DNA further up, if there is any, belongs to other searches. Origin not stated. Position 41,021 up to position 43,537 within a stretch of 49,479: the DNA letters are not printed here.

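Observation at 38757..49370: Two inverted GT2 + giant polytopic paralog modules plus a Wzx-type flippase bracketing TRAM-psmB-aCPSF1: candidate AglB-independent surface glycosylation system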

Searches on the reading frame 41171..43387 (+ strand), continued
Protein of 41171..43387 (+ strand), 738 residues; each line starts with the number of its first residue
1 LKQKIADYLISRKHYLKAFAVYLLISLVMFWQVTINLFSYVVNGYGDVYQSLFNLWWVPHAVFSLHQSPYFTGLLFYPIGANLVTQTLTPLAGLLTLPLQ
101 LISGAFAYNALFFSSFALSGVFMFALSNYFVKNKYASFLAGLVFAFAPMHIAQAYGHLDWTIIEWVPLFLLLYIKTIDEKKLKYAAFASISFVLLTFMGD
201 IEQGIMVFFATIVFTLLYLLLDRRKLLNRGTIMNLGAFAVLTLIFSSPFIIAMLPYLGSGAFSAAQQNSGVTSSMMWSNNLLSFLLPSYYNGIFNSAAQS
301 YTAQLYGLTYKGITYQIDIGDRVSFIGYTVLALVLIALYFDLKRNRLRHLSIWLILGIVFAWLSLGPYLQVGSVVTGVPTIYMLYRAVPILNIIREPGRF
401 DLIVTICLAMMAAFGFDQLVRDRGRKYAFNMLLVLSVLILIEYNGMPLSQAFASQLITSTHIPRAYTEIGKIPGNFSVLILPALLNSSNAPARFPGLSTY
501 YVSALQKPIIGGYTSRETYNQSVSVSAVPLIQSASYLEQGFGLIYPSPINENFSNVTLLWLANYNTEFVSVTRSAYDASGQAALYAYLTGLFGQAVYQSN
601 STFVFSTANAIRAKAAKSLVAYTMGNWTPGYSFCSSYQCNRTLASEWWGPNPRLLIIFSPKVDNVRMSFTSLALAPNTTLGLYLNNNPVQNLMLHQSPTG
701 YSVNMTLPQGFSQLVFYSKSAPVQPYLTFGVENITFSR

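Call 32: search_protein_families(library=pfam, proteins=[P0189, P0195, P0199, P0205, P0209, P0220, P0228, P0236, P0242, P0251], max_evalue=0.01)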
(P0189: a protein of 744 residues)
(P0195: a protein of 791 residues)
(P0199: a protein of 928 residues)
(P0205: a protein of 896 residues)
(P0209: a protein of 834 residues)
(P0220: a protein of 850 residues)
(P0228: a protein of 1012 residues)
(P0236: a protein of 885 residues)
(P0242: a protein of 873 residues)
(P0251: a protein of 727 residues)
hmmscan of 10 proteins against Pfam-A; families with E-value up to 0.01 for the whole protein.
P0189 (744 aa): 0 families

P0195 (791 aa): 0 families

P0199 (928 aa): 0 families

P0205 (896 aa): 0 families

P0209 (834 aa): 0 families

P0220 (850 aa): 0 families

P0228 (1012 aa): 0 families

P0236 (885 aa): 0 families

P0242 (873 aa): 0 families

P0251 (727 aa): 0 families

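Call 33: fold_search(model_id=the predicted structure, library=pdb)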
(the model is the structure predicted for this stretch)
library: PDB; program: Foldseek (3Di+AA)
matches with E <= 10: 1394; with E <= 0.001: 28
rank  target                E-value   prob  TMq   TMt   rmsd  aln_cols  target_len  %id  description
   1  6wby                  1.5e-09  1.00  0.44  0.28  14.9       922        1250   11  Single-Particle Cryo-EM Structure of Arabinofuranosyltransferase AftD from Mycobacteria, Mutant R1389S Class 2 (released 2020-05-13)
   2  6ftg_5                2.4e-09  1.00  0.44  0.49  15.6       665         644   13  Subtomogram average of OST-containing ribosome-translocon complexes from canine rough microsomal membranes (released 2018-03-21)
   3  6w98_A                2.4e-09  1.00  0.47  0.29  14.4       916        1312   12  Single-Particle Cryo-EM Structure of Arabinofuranosyltransferase AftD from Mycobacteria (released 2020-05-13)
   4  5gmy_A                1.9e-08  1.00  0.43  0.39  18.1       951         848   12  Crystal structure of the Archaeoglobus fulgidus oligosaccharyltransferase (O29867_ARCFU) tethered with an acceptor pep (released 2017-02-01)
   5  7oci_F                2.1e-08  1.00  0.45  0.51  12.4       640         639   10  Cryo-EM structure of yeast Ost6p containing oligosaccharyltransferase complex (released 2022-02-16)
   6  7e9s_A                2.8e-08  1.00  0.43  0.38  16.5       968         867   11  Archaeal oligosaccharyltransferase AglB from Archaeoglobus fulgidus in complex with an inhibitory peptide and a dolich (released 2021-09-08)
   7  6s7o_A                3.3e-08  1.00  0.43  0.48   9.7       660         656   11  Cryo-EM structure of human oligosaccharyltransferase complex OST-A (released 2019-12-18)
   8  9n9j_I                3.3e-08  1.00  0.38  0.40  12.6       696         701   10  Structure of a GRP94 folding intermediate engaged with a CCDC134- and FKBP11-bound secretory translocon (released 2025-11-19)
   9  6ezn_F                6.2e-08  1.00  0.41  0.46  12.5       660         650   10  Cryo-EM structure of the yeast oligosaccharyltransferase (OST) complex (released 2018-01-17)
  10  8b6l_I                6.2e-08  1.00  0.42  0.45  10.1       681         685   10  Subtomogram average of the human Sec61-TRAP-OSTA-translocon (released 2022-12-07)
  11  3waj                  6.5e-08  1.00  0.40  0.38  19.6       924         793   12  Crystal structure of the Archaeoglobus fulgidus oligosaccharyltransferase (O29867_ARCFU) complex with Zn and sulfate (released 2013-10-30)
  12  8age_A                7.7e-08  1.00  0.42  0.48   9.9       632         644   10  Structure of yeast oligosaccharylransferase complex with acceptor peptide bound (released 2022-12-07)
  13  6c26_A                7.7e-08  1.00  0.44  0.49  11.5       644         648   12  The Cryo-EM structure of a eukaryotic oligosaccharyl transferase complex (released 2018-01-31)
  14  6s7t_A                1.1e-07  1.00  0.45  0.47   9.2       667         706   12  Cryo-EM structure of human oligosaccharyltransferase complex OST-B (released 2019-12-18)
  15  8agc_A                1.1e-07  1.00  0.43  0.45   9.5       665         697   10  Structure of yeast oligosaccharylransferase complex with lipid-linked oligosaccharide and non-acceptor peptide bound (released 2022-12-07)
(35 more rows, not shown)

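Call 35: find_related_loci(query=A1, collection=genome_contigs, flank=8000)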
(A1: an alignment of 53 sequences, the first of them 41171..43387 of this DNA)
Query A1 (738 aa) in genome_contigs; peptide patterns used: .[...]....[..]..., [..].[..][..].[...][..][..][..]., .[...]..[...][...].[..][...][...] (x = any residue, [..] = any of these).
600 stretches matched a pattern (row limit reached: there are more); 262 encode a relative of the query (tblastn E <= 1e-3); the best 80 are kept; 79 distinct loci.
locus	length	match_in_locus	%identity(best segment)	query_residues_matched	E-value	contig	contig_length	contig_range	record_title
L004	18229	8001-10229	64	1-737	0e+0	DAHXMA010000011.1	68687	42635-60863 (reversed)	MAG TPA_asm: Candidatus Micrarchaeota archaeon isolate clean1610 k141_487126, whole genome shotgun sequence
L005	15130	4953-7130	56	12-737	0e+0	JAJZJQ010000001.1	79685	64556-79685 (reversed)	MAG: Candidatus Micrarchaeota archaeon isolate LSA5.bin54 NODE_311_length_79685_cov_2.040725, whole genome shotgun seque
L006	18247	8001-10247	49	2-738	0e+0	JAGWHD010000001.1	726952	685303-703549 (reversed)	MAG: Candidatus Micrarchaeota archaeon isolate REEA68 REEA68_1_length_726952_cov_8.606876, whole genome shotgun sequence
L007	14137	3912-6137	51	5-738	0e+0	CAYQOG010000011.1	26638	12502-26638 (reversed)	MAG TPA_asm: Candidatus Micrarchaeota archaeon isolate SRP226684_co1_186 genome assembly, contig: NODE_1182_length_26638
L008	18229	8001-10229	50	1-736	0e+0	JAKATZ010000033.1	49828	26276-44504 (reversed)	MAG: Candidatus Micrarchaeota archaeon isolate YP3.bin123 NODE_871_length_49828_cov_2.47005, whole genome shotgun sequen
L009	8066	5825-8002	50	12-735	0e+0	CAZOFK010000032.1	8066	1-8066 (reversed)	MAG TPA_asm: Candidatus Micrarchaeota archaeon isolate SRP271791_co2_39 genome assembly, contig: NODE_2496_length_8066_c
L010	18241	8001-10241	49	3-738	0e+0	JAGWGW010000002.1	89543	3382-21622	MAG: Candidatus Micrarchaeota archaeon isolate REEA6 REEA6-150_175, whole genome shotgun sequence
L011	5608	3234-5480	49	1-738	0e+0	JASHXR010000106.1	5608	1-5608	MAG: Candidatus Micrarchaeota archaeon isolate JOPF262 JOPF_A14C_contig_189458, whole genome shotgun sequence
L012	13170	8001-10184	51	16-737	0e+0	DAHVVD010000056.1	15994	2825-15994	MAG TPA_asm: Candidatus Micrarchaeota archaeon isolate clean719 k141_89809, whole genome shotgun sequence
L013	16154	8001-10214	49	1-735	0e+0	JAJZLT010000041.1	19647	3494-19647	MAG: Candidatus Micrarchaeota archaeon isolate MAS3.bin136 NODE_5615_length_19647_cov_2.827561, whole genome shotgun seq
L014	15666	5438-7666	49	3-738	0e+0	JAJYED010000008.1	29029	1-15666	MAG: Candidatus Micrarchaeota archaeon isolate DBS1-1.bin141 NODE_2532_length_29029_cov_1.870839, whole genome shotgun s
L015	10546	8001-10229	49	3-738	0e+0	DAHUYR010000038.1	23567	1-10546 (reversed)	MAG TPA_asm: Candidatus Micrarchaeota archaeon isolate clean1671 k141_572225, whole genome shotgun sequence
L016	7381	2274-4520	50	1-737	0e+0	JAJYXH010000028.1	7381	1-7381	MAG: Candidatus Micrarchaeota archaeon isolate FK3.bin34 NODE_19759_length_7381_cov_4.924042, whole genome shotgun seque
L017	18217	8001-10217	50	11-737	0e+0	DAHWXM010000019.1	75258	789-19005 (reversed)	MAG TPA_asm: Candidatus Micrarchaeota archaeon isolate clean2166 k141_815979, whole genome shotgun sequence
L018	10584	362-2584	50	3-736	0e+0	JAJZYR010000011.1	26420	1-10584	MAG: Candidatus Micrarchaeota archaeon isolate TL1-5.bin55 NODE_2088_length_26420_cov_3.698285, whole genome shotgun seq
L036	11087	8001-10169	41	13-737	3e-169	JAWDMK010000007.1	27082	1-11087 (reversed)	MAG: Candidatus Micrarchaeota archaeon isolate F8S.bin.15 NODE_167_length_27082_cov_3.34086, whole genome shotgun sequen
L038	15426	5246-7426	40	10-737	9e-168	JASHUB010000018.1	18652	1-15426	MAG: Candidatus Micrarchaeota archaeon isolate JOPF168 JOPF_NEAR_contig_424609, whole genome shotgun sequence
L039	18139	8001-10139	40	13-735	7e-161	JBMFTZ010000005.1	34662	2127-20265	MAG: Candidatus Micrarchaeia archaeon isolate KM4347-26 NODE_299_length_34662_cov_20.011327, whole genome shotgun sequen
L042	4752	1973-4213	39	11-736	1e-161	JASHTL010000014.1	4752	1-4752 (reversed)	MAG: Candidatus Micrarchaeota archaeon isolate JOPF152 JOPF_N071_contig_5823, whole genome shotgun sequence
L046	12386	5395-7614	39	13-737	6e-154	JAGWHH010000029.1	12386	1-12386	MAG: Candidatus Micrarchaeota archaeon isolate REEA73 REEA73_29_length_12386_cov_4.575108, whole genome shotgun sequence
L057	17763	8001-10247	40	11-737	4e-157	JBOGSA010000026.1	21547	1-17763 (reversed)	MAG: Candidatus Micrarchaeales archaeon isolate TC-S_metawrap_bin.151 k127_3869193, whole genome shotgun sequence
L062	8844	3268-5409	36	13-737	1e-128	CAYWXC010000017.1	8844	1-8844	MAG TPA_asm: Candidatus Micrarchaeota archaeon isolate binchicken_co250_36 genome assembly, contig: NODE_10078_length_88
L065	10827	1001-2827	39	21-631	1e-126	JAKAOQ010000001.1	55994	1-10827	MAG: Candidatus Micrarchaeota archaeon isolate YF1.bin22 NODE_509_length_55994_cov_6.291442, whole genome shotgun sequen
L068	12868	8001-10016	35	1-680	1e-115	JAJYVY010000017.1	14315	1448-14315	MAG: Candidatus Micrarchaeota archaeon isolate FK2.bin60 NODE_5967_length_14315_cov_1.257612, whole genome shotgun seque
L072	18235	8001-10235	34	3-738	7e-114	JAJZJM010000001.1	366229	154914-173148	MAG: Candidatus Micrarchaeota archaeon isolate LSA5.bin40 NODE_4_length_366229_cov_15.192493, whole genome shotgun seque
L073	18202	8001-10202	35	10-738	1e-113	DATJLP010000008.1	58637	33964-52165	MAG TPA_asm: Candidatus Acidoferrum sp. isolate SMAG_U14812 k141_2070814, whole genome shotgun sequence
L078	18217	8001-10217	34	1-737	5e-102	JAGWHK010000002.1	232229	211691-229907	MAG: Candidatus Micrarchaeota archaeon isolate REEA77 REEA77_2_length_232229_cov_6.744677, whole genome shotgun sequence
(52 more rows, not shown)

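Call 38: list_cluster_members(proteins=[P0189, P0195, P0199, P0205, P0209, P0220, P0228, P0236, P0242, P0251])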
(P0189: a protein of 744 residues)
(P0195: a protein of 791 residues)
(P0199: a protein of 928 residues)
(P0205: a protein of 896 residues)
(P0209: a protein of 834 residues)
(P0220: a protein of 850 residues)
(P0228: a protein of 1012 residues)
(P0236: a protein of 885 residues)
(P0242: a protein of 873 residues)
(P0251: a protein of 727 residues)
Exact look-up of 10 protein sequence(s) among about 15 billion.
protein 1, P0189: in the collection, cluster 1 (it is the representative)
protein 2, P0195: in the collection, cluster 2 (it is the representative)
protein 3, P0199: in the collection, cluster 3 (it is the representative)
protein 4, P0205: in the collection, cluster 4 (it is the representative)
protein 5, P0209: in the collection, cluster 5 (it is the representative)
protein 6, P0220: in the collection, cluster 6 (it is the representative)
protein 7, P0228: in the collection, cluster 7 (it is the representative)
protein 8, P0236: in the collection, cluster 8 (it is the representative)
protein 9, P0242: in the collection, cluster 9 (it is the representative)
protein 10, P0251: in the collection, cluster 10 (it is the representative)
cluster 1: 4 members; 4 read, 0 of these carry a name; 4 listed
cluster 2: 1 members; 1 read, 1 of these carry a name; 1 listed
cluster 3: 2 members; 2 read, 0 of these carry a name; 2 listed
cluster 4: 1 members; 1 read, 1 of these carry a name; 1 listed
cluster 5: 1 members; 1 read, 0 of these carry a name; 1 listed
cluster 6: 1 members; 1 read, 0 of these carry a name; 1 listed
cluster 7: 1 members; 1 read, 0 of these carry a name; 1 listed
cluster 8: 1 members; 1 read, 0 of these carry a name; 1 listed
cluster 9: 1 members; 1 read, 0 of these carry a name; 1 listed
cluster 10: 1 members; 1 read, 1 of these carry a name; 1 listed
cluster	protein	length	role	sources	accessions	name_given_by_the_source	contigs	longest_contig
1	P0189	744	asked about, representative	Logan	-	-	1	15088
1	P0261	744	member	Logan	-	-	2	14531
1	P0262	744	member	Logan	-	-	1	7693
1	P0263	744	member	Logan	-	-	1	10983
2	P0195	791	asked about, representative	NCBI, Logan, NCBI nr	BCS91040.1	MAG: hypothetical protein ARM1_0497 [Candidatus Micrarchaeota archaeon]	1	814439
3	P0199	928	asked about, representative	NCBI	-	-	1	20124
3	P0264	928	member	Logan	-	-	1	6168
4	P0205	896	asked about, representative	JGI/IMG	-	hypothetical protein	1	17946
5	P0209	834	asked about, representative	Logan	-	-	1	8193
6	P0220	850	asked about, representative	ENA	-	-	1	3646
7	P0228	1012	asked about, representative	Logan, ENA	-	-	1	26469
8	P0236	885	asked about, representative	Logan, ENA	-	-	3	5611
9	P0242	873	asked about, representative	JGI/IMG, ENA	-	-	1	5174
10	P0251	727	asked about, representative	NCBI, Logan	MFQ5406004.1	MAG: hypothetical protein ACE5DI_02485 [Candidatus Micrarchaeia archaeon]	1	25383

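Call 50: search_protein_families(library=ncbifam, proteins=[P0014, P0003, P0004, P0008, P0011, P0016, P0017, P0023, P0195, P0251], max_evalue=1)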
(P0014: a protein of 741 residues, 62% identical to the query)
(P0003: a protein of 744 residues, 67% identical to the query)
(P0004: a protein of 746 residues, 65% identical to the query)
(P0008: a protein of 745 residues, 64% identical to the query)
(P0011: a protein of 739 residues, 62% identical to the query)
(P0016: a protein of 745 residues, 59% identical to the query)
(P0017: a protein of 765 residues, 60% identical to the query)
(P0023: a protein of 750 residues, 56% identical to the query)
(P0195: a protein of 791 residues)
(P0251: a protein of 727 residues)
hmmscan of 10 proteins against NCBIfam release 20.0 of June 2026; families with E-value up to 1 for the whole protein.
P0014 (741 aa): 0 families

P0003 (744 aa): 0 families

P0004 (746 aa): 0 families

P0008 (745 aa): 0 families

P0011 (739 aa): 0 families

P0016 (745 aa): 0 families

P0017 (765 aa): 0 families

P0023 (750 aa): 0 families

P0195 (791 aa): 0 families

P0251 (727 aa): 0 families

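Call 53: search_protein_families(library=pfam, proteins=[L036:6709-7983:-, L036:5477-6700:+, L036:10178-11086:-, L072:6666-7856:+, L072:10241-10885:+, L039:6779-7849:-, L039:6074-6766:-, L039:10266-10973:-, L012:6685-7884:+, L012:10189-11370:+], max_evalue=0.001)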
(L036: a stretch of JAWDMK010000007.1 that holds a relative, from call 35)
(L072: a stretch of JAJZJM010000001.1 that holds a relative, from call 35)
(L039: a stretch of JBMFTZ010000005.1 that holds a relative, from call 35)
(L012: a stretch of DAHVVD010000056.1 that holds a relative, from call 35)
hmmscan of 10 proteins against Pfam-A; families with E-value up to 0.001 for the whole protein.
L036:6709-7983:- (425 aa): 3 families
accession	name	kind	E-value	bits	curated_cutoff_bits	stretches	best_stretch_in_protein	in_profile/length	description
PF00884.28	Sulfatase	-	1.6e-16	60.9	25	1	64-368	39-291/301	Sulfatase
PF01663.27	Phosphodiest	-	9.8e-06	25.8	23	0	38-91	3-61/342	Type I phosphodiesterase / nucleotide pyrophosphatase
PF08665.17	PglZ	-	0.00075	19.9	25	0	288-326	138-175/179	PglZ domain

L036:5477-6700:+ (408 aa): 3 families
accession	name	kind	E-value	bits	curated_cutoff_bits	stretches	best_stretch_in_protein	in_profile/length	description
PF00009.33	GTP_EFTU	-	2.4e-43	148.4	26.5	1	4-211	4-186/188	Elongation factor Tu GTP binding domain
PF22594.2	GTP-eEF1A_C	-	1.4e-08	35.5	27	1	319-407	9-100/101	GTP-eEF1A C-terminal domain-like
PF01926.29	MMR_HSR1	-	0.00021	21.8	21.9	0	64-143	30-112/113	50S ribosome-binding GTPase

L036:10178-11086:- (303 aa): 3 families
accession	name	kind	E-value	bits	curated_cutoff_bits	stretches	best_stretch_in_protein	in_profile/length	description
PF16861.10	Carbam_trans_C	-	4.4e-51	173.2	27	1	134-299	5-170/170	Carbamoyltransferase C-terminus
PF02543.21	Carbam_trans_N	-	2.3e-11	44.2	24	1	4-73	276-345/346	Carbamoyltransferase N-terminus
PF22521.2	HypF_C_2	-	3.6e-05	24.1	27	1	3-71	168-240/241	Carbamoyltransferase, Kae1-like Domain, second subdomain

L072:6666-7856:+ (397 aa): 1 family
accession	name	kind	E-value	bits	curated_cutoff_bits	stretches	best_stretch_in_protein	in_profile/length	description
PF01896.25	DNA_primase_S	-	5.7e-18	66.2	26.8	1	109-326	1-158/163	DNA primase small subunit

L072:10241-10885:+ (215 aa): 4 families
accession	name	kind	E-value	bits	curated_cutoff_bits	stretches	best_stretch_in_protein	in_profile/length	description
PF02732.21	ERCC4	-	2.6e-26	92.6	24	1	8-124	1-139/140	ERCC4 domain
PF14520.12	HHH_5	-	6.7e-10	39.7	27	1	158-203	6-52/57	Helix-hairpin-helix domain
PF00633.29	HHH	-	5.1e-09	36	24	1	181-204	6-29/30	Helix-hairpin-helix motif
PF12826.13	HHH_2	-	2.1e-08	34.6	27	1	159-209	8-58/64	Helix-hairpin-helix motif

L039:6779-7849:- (357 aa): 3 families
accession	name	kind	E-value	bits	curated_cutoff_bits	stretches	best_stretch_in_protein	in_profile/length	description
PF00534.26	Glycos_transf_1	-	5.1e-21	75.4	26.4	1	180-337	8-171/172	Glycosyl transferases group 1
PF13692.12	Glyco_trans_1_4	-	3.4e-19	69.9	27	1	189-320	3-141/142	Glycosyl transferases group 1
PF13439.12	Glyco_transf_4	-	4.7e-10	40.2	28.5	1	56-173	53-168/170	Glycosyltransferase Family 4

L039:6074-6766:- (231 aa): 1 family
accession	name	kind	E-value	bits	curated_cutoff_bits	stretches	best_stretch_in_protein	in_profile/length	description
PF01066.26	CDP-OH_P_transf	-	2.6e-06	28.3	22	1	22-68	3-49/152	CDP-alcohol phosphatidyltransferase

L039:10266-10973:- (236 aa): 1 family
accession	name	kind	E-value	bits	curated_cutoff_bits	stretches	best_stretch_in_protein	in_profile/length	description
PF01987.23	AIM24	-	1.1e-54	185.7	25.7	1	9-213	1-204/205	Mitochondrial biogenesis AIM24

L012:6685-7884:+ (400 aa): 1 family
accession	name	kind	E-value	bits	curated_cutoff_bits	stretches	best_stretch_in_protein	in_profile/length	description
PF01941.24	AdoMet_Synthase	-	2.5e-152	507.8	27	1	2-393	1-392/395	S-adenosylmethionine synthetase (AdoMet synthetase)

L012:10189-11370:+ (394 aa): 4 families
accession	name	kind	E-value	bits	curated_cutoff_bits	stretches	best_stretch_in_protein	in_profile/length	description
PF00534.26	Glycos_transf_1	-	3.6e-23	82.4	26.4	1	214-344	3-133/172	Glycosyl transferases group 1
PF13692.12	Glyco_trans_1_4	-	1e-16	61.9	27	1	227-349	2-125/142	Glycosyl transferases group 1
PF20706.3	GT4-conflict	-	2.7e-12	46.8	26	1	198-336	169-314/385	Family 4 Glycosyltransferase in conflict systems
PF13579.12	Glyco_trans_4_4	-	0.00045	21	29.7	1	38-207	1-156/158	Glycosyl transferase 4-like domain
